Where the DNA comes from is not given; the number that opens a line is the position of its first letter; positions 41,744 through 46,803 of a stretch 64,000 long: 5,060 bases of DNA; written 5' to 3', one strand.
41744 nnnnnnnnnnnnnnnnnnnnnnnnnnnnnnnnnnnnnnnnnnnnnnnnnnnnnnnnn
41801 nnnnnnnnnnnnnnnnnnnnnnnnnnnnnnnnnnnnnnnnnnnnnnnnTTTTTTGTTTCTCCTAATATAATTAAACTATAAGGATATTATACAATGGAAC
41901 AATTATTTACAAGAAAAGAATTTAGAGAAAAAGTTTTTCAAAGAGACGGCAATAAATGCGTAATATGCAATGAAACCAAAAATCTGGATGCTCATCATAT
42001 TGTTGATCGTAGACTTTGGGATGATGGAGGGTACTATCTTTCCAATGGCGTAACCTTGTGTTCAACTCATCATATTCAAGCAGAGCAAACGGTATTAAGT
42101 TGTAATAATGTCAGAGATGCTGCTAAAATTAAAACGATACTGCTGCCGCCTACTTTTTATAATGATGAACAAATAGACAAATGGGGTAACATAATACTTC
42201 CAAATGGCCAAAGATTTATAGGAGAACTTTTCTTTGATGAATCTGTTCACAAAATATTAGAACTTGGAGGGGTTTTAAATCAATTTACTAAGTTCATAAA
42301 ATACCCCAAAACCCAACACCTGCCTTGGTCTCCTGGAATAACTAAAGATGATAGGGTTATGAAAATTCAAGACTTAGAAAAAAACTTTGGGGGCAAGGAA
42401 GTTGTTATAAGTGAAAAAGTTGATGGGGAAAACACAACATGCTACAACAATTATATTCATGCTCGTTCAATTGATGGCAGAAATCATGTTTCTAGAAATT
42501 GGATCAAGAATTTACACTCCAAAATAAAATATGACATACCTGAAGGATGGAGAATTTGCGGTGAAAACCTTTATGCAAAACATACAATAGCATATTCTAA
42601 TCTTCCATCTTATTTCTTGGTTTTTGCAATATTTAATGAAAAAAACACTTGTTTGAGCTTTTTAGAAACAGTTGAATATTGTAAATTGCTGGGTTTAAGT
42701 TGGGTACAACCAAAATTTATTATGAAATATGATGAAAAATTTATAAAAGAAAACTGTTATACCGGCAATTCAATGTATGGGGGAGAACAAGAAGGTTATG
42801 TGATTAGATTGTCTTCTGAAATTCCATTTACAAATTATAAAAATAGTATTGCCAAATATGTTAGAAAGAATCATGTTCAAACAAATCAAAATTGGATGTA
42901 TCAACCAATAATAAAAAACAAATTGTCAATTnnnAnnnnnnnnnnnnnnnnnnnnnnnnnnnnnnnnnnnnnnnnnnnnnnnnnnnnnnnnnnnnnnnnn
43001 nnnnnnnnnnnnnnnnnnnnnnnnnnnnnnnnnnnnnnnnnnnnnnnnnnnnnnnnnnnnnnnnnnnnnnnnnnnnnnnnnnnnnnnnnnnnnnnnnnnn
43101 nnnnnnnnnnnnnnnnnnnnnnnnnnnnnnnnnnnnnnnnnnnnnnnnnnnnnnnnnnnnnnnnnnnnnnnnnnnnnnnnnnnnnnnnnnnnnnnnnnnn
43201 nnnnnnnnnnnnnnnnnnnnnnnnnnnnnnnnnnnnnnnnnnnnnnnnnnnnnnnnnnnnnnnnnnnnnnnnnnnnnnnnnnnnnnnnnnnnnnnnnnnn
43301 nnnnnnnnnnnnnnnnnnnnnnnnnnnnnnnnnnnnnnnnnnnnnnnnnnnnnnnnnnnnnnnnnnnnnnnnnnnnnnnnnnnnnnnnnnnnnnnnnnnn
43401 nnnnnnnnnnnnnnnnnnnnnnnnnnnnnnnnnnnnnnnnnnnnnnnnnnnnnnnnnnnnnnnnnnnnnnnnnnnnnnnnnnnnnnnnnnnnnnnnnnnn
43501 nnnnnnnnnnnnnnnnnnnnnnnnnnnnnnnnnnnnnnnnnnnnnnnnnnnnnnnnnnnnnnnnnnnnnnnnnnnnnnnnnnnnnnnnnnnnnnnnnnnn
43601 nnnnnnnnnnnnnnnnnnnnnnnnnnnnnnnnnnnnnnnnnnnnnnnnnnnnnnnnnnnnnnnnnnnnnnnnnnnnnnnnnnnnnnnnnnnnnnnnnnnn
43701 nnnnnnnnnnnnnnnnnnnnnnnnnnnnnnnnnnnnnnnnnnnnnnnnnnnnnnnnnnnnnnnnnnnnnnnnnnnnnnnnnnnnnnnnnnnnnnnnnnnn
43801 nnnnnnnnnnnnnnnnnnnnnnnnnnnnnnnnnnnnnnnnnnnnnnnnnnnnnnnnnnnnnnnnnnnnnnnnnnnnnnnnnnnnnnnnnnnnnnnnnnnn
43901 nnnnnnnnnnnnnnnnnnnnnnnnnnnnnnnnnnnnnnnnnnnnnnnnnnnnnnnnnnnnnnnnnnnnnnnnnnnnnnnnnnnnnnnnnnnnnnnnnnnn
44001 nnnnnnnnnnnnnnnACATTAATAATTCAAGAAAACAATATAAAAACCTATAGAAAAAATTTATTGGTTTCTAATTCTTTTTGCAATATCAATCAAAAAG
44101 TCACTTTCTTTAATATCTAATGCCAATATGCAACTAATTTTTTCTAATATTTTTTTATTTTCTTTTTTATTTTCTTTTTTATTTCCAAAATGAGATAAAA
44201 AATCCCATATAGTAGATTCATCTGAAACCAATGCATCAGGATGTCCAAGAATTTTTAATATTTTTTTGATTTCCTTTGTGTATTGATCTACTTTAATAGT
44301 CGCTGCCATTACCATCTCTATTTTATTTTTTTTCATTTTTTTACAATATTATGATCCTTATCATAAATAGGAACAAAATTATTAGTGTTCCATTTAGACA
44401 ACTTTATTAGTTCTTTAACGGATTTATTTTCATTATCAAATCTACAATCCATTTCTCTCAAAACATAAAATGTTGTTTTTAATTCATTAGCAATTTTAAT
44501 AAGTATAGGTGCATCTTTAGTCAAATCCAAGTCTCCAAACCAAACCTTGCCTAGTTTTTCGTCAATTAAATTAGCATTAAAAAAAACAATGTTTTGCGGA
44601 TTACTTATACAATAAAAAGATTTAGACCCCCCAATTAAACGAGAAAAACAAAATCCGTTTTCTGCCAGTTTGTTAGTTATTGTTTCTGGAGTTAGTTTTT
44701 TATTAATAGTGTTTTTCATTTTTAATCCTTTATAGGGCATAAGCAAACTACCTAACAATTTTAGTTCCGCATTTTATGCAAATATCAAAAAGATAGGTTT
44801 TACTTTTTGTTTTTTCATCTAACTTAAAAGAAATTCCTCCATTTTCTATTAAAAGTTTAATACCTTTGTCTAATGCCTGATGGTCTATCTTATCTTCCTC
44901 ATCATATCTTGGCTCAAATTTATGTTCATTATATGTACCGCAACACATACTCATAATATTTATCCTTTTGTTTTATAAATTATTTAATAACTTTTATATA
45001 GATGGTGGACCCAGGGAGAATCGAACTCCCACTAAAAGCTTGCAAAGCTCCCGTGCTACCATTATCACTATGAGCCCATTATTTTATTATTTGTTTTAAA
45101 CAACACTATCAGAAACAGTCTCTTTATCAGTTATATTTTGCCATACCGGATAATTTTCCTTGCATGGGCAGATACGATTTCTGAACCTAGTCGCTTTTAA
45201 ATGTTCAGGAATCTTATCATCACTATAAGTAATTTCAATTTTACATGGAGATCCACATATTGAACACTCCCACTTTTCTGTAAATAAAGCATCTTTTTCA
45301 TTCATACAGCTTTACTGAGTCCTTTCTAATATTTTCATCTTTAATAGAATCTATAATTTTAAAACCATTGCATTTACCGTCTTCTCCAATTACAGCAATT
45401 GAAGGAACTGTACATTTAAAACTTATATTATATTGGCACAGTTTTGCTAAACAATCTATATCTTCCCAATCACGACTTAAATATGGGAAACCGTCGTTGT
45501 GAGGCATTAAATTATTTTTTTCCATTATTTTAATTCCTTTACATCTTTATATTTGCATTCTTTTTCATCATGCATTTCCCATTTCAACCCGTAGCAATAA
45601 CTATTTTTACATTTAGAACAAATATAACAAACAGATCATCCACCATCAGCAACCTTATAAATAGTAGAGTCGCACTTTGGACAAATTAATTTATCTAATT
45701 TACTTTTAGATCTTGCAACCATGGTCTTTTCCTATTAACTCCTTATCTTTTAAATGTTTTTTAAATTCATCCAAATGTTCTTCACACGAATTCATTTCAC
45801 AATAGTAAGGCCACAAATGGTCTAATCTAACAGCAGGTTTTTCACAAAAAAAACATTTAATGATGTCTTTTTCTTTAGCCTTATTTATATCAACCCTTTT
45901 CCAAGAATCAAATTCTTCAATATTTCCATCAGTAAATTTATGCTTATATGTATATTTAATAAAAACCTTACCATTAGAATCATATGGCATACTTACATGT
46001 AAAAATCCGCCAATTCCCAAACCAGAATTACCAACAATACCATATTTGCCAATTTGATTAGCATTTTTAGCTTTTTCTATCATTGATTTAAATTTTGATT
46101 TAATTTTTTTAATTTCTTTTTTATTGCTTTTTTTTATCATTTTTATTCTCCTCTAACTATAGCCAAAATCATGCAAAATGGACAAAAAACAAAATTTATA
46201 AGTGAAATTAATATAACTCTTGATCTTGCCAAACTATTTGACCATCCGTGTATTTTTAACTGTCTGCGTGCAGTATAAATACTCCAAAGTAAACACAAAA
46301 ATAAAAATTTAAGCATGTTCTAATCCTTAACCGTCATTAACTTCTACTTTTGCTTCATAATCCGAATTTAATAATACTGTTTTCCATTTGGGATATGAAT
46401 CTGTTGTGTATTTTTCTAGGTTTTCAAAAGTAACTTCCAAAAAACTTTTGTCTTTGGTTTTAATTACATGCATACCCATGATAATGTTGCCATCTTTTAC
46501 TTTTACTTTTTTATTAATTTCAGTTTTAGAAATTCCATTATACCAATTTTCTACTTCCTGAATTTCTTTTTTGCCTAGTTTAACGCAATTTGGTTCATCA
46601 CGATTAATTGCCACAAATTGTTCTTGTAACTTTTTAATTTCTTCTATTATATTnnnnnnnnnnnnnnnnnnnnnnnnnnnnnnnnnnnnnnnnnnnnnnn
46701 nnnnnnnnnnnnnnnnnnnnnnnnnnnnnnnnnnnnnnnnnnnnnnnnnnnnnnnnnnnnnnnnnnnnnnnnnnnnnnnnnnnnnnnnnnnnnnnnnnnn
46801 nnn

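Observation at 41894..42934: HNH-motif fused to an Rnl2-like RNA ligase; tRNA-repair toolkit alongside PTH2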

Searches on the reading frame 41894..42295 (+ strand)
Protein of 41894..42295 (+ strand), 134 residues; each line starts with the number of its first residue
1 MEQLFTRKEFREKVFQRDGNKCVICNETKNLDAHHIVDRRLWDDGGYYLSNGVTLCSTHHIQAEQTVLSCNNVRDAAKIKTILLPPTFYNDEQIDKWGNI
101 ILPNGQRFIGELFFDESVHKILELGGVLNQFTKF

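Call 49: predict_structure(alignment_id=A3)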
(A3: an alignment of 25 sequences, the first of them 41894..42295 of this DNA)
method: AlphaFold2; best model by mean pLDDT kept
length: 134 residues; sequences in the alignment: 25
mean_pLDDT: 96.7   pTM: 0.89
mean pLDDT of the five models: 96.7, 96.3, 96.2, 95.9, 93.9
residues with pLDDT >= 90: 129; 70-90: 4; 50-70: 1; < 50: 0
segments of 3 or more residues with pLDDT < 50: none
pLDDT, mean of each block of 10 residues (from residue 1): 94 99 98 98 97 99 98 98 93 96 96 96 97 91
secondary structure, 60 per line:
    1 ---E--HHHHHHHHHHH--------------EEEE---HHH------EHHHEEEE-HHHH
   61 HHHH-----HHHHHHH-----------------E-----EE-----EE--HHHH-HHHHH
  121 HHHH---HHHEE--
elements in order: H7-17 E32-35 E52-55 H57-64 H70-76 H111-114 H116-124

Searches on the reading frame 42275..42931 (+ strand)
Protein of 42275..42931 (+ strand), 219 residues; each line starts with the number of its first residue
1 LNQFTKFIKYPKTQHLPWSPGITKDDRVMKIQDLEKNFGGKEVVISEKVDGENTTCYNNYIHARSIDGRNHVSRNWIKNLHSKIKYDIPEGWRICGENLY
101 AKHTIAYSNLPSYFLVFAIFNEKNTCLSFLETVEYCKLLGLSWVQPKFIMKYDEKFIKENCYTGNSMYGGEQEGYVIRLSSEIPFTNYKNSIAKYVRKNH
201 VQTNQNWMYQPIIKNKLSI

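Call 41: search_solved_structures(query=A2, max_evalue=10, show_alignments=3)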
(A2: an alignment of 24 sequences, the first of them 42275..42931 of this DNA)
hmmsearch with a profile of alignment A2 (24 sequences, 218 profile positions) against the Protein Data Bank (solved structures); distinct sequences matched with E-value up to 10: 19.
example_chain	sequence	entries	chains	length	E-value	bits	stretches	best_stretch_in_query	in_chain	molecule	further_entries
6vt9_A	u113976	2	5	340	0.003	20.3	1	23-189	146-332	RNA ligase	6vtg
5cot_A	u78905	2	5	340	0.0047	19.7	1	23-189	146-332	Naegleria gruberi RNA ligase | RNA ligase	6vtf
6vt5_A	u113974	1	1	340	0.0047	19.7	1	23-189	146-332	RNA Ligase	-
6vt3_A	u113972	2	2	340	0.0072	19.1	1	23-189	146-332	RNA Ligase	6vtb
6vt4_A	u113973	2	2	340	0.01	18.6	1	34-189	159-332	RNA Ligase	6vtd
6vt8_A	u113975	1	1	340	0.056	16.2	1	23-189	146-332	RNA Ligase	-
3qwu_A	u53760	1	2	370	0.15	14.8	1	95-180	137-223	DNA ligase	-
8hhj_A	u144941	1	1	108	0.22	14.2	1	62-97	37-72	MafB2 immunity protein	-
1g5w_A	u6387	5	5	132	1.4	11.6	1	22-69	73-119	FATTY ACID-BINDING PROTEIN | MUSCLE FATTY ACID BINDING PROTEIN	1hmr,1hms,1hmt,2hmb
5b29_A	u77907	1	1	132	1.4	11.6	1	22-69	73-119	Fatty acid-binding protein, heart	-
3wvm_A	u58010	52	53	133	1.4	11.6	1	22-69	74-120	Fatty acid-binding protein, heart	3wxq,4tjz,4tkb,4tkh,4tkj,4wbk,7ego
9lvq_A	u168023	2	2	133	1.4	11.6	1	22-69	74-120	Fatty acid-binding protein, heart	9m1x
5b27_A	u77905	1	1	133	1.4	11.6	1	22-69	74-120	Fatty acid-binding protein, heart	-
5b28_A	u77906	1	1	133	1.4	11.6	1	22-69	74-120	Fatty acid-binding protein, heart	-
7v2g_A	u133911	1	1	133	1.4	11.6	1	22-69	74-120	Fatty acid-binding protein, heart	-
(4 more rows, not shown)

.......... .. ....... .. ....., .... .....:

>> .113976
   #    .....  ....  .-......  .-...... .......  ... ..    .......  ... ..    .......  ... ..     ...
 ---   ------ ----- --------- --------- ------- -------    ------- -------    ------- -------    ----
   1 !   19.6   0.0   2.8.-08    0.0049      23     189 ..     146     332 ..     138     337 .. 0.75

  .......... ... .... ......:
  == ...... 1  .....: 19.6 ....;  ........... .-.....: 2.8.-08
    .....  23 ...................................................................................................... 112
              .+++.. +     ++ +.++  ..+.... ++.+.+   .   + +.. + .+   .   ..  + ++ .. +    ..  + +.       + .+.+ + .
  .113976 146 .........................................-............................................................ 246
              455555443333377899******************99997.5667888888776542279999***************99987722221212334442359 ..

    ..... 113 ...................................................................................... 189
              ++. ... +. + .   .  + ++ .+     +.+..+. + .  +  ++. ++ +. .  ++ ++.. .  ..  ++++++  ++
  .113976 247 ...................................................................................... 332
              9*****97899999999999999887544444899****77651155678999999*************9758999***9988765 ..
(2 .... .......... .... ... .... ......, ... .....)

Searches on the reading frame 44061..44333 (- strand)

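Call 21: search_protein_families(library=pfam, proteins=[window:44061-44333:-], max_evalue=0.1)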
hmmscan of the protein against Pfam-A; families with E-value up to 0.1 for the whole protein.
window:44061-44333:- (90 aa): 2 families
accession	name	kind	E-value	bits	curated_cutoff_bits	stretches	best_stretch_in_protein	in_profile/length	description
PF16305.10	DUF4947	-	0.013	15.9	25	1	14-47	62-93/169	Domain of unknown function (DUF4947)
PF04435.23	SPK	-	0.038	14.6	22.1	0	41-88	17-62/104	Domain of unknown function (DUF545)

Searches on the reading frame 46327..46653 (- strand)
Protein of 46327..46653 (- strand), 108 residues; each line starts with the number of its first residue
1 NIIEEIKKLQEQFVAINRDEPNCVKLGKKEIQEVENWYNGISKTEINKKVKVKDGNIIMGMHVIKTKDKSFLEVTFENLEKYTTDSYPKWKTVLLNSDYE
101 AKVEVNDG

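Call 21: search_protein_families(library=pfam, proteins=[window:46327-46653:-], max_evalue=0.1)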
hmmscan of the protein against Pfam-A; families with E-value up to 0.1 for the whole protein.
window:46327-46653:- (108 aa): 1 family
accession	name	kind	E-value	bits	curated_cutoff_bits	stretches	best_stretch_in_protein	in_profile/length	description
PF11083.13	Relaxase_C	-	0.039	14.6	30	1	3-52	49-97/125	C-terminal helical hairpin domain from relaxase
